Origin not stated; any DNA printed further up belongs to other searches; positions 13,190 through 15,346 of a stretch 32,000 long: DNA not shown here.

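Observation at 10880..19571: Tightly coupled seven-gene cluster around a PSD-type pyruvoyl decarboxylase: candidate undescribed membrane-lipid / head-group pathway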

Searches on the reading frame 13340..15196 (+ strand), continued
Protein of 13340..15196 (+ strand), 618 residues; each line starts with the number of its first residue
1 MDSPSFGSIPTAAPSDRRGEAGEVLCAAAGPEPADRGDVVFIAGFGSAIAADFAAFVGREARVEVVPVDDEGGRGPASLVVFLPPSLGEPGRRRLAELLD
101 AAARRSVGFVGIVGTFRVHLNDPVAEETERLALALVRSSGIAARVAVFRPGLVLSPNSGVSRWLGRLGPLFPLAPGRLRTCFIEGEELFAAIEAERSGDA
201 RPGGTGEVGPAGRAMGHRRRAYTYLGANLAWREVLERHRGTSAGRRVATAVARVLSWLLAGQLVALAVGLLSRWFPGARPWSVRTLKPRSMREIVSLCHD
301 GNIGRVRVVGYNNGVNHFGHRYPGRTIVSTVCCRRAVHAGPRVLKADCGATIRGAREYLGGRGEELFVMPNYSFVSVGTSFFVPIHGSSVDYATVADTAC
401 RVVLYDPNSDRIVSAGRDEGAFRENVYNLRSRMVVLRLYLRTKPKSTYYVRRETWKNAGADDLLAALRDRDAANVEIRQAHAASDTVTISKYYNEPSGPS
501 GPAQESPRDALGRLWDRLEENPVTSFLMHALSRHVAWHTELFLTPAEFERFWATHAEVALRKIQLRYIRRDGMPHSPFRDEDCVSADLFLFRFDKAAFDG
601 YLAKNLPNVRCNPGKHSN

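Call 58: find_homologous_proteins(query=L028:9926-11689:+, max_evalue=0.001)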
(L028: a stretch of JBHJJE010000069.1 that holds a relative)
Query L028:9926-11689:+ (588 aa): 291 proteins with E <= 0.001 among 7956 candidates; the best 120 are listed.
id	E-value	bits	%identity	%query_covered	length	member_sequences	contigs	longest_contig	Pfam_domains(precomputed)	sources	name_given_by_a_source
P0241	0.0e+0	1347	100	100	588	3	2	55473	-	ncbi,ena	ncbi:MAG: hypothetical protein ACFB02_19790 [Mastigocoleus sp.]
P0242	0.0e+0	1121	83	100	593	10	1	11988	PF01565.29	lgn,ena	-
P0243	9.2e-275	931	69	100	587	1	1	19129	-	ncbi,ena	-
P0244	7.2e-254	862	68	95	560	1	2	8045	-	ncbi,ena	-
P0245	2.9e-211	721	56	99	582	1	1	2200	PF01565.29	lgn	-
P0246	4.3e-196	671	51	99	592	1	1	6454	PF01565.29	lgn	-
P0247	3.7e-157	542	43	95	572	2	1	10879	-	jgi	jgi:hypothetical protein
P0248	3.7e-154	533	48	82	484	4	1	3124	-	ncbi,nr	ncbi:MAG TPA: hypothetical protein VE988_08435 [Gemmataceae bacterium]|nr:hypothetical protein [Gemm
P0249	2.9e-153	530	44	92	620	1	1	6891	PF01565.29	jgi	jgi:hypothetical protein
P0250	2.4e-151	523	41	98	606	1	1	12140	PF01565.29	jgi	jgi:hypothetical protein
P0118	7.1e-151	522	43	95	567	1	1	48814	-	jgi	jgi:hypothetical protein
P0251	6.1e-150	519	43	91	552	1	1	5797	PF01565.29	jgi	jgi:hypothetical protein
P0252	1.4e-149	517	42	96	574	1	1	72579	-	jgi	jgi:hypothetical protein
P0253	1.4e-149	517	43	95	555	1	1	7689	-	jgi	jgi:hypothetical protein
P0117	3.6e-149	516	42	95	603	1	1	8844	-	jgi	jgi:hypothetical protein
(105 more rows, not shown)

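Call 59: find_encoding_contigs(protein=P0242, flank=10000, max_places=2)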
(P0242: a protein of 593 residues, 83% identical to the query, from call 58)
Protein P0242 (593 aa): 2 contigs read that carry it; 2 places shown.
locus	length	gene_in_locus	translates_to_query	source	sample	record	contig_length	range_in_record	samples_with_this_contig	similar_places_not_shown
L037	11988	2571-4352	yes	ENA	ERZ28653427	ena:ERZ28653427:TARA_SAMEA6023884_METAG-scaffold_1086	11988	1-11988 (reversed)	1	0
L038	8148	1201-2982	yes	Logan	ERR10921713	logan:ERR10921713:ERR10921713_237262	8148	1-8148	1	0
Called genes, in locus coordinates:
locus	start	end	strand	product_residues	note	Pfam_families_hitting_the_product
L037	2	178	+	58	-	?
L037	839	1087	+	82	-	-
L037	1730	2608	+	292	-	PF02666:PS_Dcarbxylase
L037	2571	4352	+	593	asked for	PF01565:FAD_binding_4 (faint)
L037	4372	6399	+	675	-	PF00202:Aminotran_3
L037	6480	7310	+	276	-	PF13489:Methyltransf_23 (faint), PF13847:Methyltransf_31, PF08241:Methyltransf_11, PF08242:Methyltransf_12, PF13649:Methyltransf_25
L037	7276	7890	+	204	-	-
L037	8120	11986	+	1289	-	?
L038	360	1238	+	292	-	PF02666:PS_Dcarbxylase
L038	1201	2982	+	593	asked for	PF01565:FAD_binding_4 (faint)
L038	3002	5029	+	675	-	PF00202:Aminotran_3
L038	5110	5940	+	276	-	PF13489:Methyltransf_23 (faint), PF13847:Methyltransf_31, PF08241:Methyltransf_11, PF08242:Methyltransf_12, PF13649:Methyltransf_25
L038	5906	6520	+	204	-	-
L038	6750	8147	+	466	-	?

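Call 60: find_encoding_contigs(protein=P0243, flank=10000, max_places=2)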
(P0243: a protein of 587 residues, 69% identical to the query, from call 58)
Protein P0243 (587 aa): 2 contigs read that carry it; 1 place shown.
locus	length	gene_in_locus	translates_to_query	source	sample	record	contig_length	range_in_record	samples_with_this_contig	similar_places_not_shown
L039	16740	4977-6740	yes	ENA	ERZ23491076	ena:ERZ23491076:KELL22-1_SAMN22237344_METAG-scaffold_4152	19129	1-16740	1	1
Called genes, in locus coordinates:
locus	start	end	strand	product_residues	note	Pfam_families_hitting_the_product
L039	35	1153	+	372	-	PF13439:Glyco_transf_4, PF13579:Glyco_trans_4_4, PF00534:Glycos_transf_1, PF13692:Glyco_trans_1_4, PF13524:Glyco_trans_1_2 (weak), PF20706:GT4-conflict (weak)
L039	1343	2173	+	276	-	PF01209:Ubie_methyltran (weak), PF13489:Methyltransf_23 (faint), PF13649:Methyltransf_25, PF13847:Methyltransf_31, PF08241:Methyltransf_11, PF08242:Methyltransf_12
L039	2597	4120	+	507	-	PF00732:GMC_oxred_N, PF00890:FAD_binding_2 (weak), PF01266:DAO (weak), PF07992:Pyr_redox_2 (faint), PF13450:NAD_binding_8 (weak), PF05199:GMC_oxred_C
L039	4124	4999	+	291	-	PF02666:PS_Dcarbxylase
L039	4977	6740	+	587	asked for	-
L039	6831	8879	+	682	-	PF00202:Aminotran_3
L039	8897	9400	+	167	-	-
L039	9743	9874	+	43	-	PF04134:DCC1-like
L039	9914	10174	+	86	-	-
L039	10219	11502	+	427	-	PF05977:MFS_3, PF07690:MFS_1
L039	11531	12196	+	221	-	PF00702:Hydrolase, PF12710:HAD, PF08282:Hydrolase_3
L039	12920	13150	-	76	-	-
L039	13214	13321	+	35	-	-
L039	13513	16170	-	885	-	PF00171:Aldedh, PF00465:Fe-ADH, PF13685:Fe-ADH_2 (weak), PF25137:ADH_Fe_C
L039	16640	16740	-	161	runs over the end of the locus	PF12146:Hydrolase_4 (weak)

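Call 61: find_encoding_contigs(protein=P0246, flank=10000, max_places=2)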
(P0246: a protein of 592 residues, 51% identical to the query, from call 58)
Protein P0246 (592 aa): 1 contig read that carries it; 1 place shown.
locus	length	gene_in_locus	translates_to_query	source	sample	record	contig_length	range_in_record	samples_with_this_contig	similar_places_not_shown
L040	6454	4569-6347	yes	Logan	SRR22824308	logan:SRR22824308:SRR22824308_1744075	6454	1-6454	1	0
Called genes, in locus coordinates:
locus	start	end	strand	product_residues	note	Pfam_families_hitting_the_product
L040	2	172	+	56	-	?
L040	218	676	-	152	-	PF10722:YbjN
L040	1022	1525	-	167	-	-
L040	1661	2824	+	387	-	PF13439:Glyco_transf_4, PF13579:Glyco_trans_4_4, PF00534:Glycos_transf_1, PF13692:Glyco_trans_1_4, PF13524:Glyco_trans_1_2 (weak)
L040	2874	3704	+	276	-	PF13649:Methyltransf_25, PF13847:Methyltransf_31, PF08241:Methyltransf_11, PF08242:Methyltransf_12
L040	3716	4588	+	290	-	PF02666:PS_Dcarbxylase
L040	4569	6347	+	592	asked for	PF01565:FAD_binding_4 (weak)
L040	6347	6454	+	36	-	?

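Call 62: search_protein_families(library=pfam, proteins=[L037:8120-11986:+, L037:7276-7890:+, L037:839-1087:+, L040:1022-1525:-], max_evalue=0.001)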
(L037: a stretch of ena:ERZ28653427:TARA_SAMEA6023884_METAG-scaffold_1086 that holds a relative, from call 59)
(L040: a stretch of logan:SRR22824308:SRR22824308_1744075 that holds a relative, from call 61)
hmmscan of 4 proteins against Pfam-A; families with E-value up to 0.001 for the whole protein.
L037:8120-11986:+ (1289 aa): 11 families
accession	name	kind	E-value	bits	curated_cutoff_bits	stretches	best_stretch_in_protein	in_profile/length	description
PF00109.32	ketoacyl-synt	-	3.4e-86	289.4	20.8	1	694-927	2-252/252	Beta-ketoacyl synthase, N-terminal domain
PF00501.34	AMP-binding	-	8.2e-67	226.1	29.9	1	19-412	4-384/384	AMP-binding enzyme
PF02801.28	Ketoacyl-synt_C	-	1.1e-43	148.5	20.8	1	936-1052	2-118/119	Beta-ketoacyl synthase, C-terminal domain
PF22621.2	CurL-like_PKS_C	-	4.1e-26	91.2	27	1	1124-1187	1-64/64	CurL-like, PKS C-terminal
PF16197.11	KAsynt_C_assoc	-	1e-14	55.3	33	1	1056-1172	2-107/111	Ketoacyl-synthetase C-terminal extension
PF22336.2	RhiE-like_linker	-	3.2e-13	49.9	27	1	1128-1188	2-61/67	RhiE-like, KS-MAT linker domain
PF00550.31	PP-binding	-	3.4e-13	50.1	20.8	1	610-675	2-67/67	Phosphopantetheine attachment site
PF00698.26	Acyl_transf_1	-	1.5e-12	48.1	32.7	1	1215-1288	2-70/319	Acyl transferase domain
PF23024.1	AMP-dom_DIP2-like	-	1.9e-12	47.6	27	1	456-571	2-109/110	Disco-interacting protein 2-like, AMP domain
PF00108.29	Thiolase_N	-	1.4e-06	28.4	26.4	1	836-877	72-113/260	Thiolase, N-terminal domain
PF24919.1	Mug62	-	1.5e-05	25.2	27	1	463-569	31-149/164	Meiotically up-regulated gene 62 protein-like domain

L037:7276-7890:+ (204 aa): 0 families

L037:839-1087:+ (82 aa): 0 families

L040:1022-1525:- (167 aa): 0 families
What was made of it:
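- In L037 and L038 a FAAL-ACP-KS-AT PKS follows the cluster (calls 59, 62). PKS neighbours suggest secondary metabolism (call 62).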

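Call 73: search_protein_representatives(alignment_id=A1)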
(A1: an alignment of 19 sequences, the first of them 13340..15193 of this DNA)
Query: 19 sequences, 643 profile positions. Proteins with E-value up to 0.001 (for the whole library): 264; up to 1e-10: 197; up to 1e-30: 129. The best 150 are listed.
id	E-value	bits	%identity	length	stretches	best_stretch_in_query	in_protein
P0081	3.2e-268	907.9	-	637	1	6-643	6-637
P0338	8.9e-218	741.2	-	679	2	381-642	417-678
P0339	3.0e-217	739.5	-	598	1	37-642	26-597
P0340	6.8e-187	639.2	-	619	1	31-642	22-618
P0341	5.2e-186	636.3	-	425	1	235-642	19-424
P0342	1.1e-182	625.2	-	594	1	37-642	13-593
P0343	1.8e-181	621.3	-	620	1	94-642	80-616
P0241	4.9e-176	603.3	-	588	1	93-641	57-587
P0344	4.8e-171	586.8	-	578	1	93-642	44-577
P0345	1.2e-168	578.9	-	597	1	98-642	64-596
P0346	8.9e-166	569.4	-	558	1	101-642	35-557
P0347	2.9e-165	567.7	-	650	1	61-642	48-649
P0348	1.6e-164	565.2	-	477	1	184-569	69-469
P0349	1.2e-159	549.1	-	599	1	96-642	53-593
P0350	3.5e-157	541.0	-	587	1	94-642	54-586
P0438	4.2e-42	160.8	-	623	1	98-580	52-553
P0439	5.7e-42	160.4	-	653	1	96-619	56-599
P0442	2.2e-40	155.1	-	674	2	283-602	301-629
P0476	1.2e-26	109.7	-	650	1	51-541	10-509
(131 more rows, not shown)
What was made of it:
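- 13340..15196 (+): ORF3, three parts. Residues ~39-230 form a degenerate extended-SDR-like domain. Residues ~243-281 form two hydrophobic helices. Residues ~290-618 form a VAO/PCMH-fold flavoenzyme domain resembling DprE1, aldonolactone oxidase and alditol oxidase. The family has 264 representatives among 1.84e9 (call 73).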

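Call 74: find_encoding_contigs(protein=P0438, flank=10000, max_places=2)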
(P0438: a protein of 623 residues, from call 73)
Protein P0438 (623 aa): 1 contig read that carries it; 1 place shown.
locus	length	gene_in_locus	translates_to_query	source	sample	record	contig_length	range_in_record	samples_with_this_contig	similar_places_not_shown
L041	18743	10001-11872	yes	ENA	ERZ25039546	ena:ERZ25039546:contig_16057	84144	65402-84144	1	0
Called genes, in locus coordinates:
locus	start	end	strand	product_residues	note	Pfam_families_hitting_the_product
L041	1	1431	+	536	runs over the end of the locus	-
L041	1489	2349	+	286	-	PF00561:Abhydrolase_1, PF12146:Hydrolase_4, PF12697:Abhydrolase_6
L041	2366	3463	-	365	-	-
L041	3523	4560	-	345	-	PF00583:Acetyltransf_1, PF13673:Acetyltransf_10 (faint), PF13508:Acetyltransf_7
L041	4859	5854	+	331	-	PF01636:APH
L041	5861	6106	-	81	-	-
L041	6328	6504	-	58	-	-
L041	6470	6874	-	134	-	PF11528:DUF3224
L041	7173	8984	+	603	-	PF19291:TREH_N, PF00723:Glyco_hydro_15, PF22422:MGH1-like_GH (faint)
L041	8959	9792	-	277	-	PF01209:Ubie_methyltran, PF13489:Methyltransf_23, PF03141:Methyltransf_29, PF13847:Methyltransf_31, PF08241:Methyltransf_11, PF08242:Methyltransf_12, PF13649:Methyltransf_25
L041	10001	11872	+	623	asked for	PF01370:Epimerase, PF01565:FAD_binding_4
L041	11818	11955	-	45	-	-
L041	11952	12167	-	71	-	-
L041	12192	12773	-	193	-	PF20042:DUF6444, PF03050:DDE_Tnp_IS66 (weak)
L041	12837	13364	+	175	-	-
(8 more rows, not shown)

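Call 75: find_encoding_contigs(protein=P0439, flank=10000, max_places=2)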
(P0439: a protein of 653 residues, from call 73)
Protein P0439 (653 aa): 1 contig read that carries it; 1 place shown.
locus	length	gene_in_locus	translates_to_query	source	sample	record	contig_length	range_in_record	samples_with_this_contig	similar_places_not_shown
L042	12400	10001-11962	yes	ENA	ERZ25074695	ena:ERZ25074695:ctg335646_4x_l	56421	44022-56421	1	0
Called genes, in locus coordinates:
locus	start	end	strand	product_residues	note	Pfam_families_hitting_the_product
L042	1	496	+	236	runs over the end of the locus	-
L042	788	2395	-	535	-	PF00023:Ank (faint), PF13606:Ank_3 (faint), PF13637:Ank_4 (faint), PF12796:Ank_2, PF13857:Ank_5 (weak), PF12796:Ank_2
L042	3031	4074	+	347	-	PF08240:ADH_N, PF00107:ADH_zinc_N (weak), PF13602:ADH_zinc_N_2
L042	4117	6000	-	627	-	PF04191:PEMT (weak)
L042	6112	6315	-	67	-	-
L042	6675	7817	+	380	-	PF13469:Sulfotransfer_3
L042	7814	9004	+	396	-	PF13439:Glyco_transf_4, PF13579:Glyco_trans_4_4, PF20706:GT4-conflict (weak), PF00534:Glycos_transf_1, PF13692:Glyco_trans_1_4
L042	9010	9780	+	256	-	PF10096:DUF2334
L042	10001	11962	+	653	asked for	PF01370:Epimerase (weak), PF13460:NAD_binding_10 (weak), PF01565:FAD_binding_4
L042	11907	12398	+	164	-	?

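Call 76: find_encoding_contigs(protein=P0442, flank=10000, max_places=2)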
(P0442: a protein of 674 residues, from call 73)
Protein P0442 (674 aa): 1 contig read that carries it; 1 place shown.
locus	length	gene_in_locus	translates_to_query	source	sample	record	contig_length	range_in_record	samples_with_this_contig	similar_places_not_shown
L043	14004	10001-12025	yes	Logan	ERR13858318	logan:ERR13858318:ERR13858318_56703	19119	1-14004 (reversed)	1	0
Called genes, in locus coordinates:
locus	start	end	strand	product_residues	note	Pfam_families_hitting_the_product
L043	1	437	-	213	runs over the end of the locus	PF00300:His_Phos_1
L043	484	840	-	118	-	PF01934:HepT-like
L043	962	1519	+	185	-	PF11371:DUF3172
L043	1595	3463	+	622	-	PF13522:GATase_6, PF13537:GATase_7, PF01380:SIS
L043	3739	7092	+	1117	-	PF00501:AMP-binding, PF23024:AMP-dom_DIP2-like, PF23297:ACP_SdgA_C (faint), PF00550:PP-binding, PF00155:Aminotran_1_2, PF01212:Beta_elim_lyase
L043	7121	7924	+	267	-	PF00106:adh_short, PF08659:KR, PF13561:adh_short_C2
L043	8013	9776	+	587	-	PF00501:AMP-binding, PF23024:AMP-dom_DIP2-like, PF24919:Mug62 (weak)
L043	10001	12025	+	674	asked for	PF01370:Epimerase (weak), PF01565:FAD_binding_4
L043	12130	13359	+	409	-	PF13439:Glyco_transf_4 (weak), PF00534:Glycos_transf_1, PF13692:Glyco_trans_1_4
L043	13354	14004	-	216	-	?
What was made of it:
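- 13340..15196 (+): Distant homologues hit Pfam Epimerase and FAD_binding_4 (calls 74-76).
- A distant ORF3 relative lies in a cluster of FAAL-ACP-AOS, SDR, FAAL, ORF3-like and GT4 (call 76).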
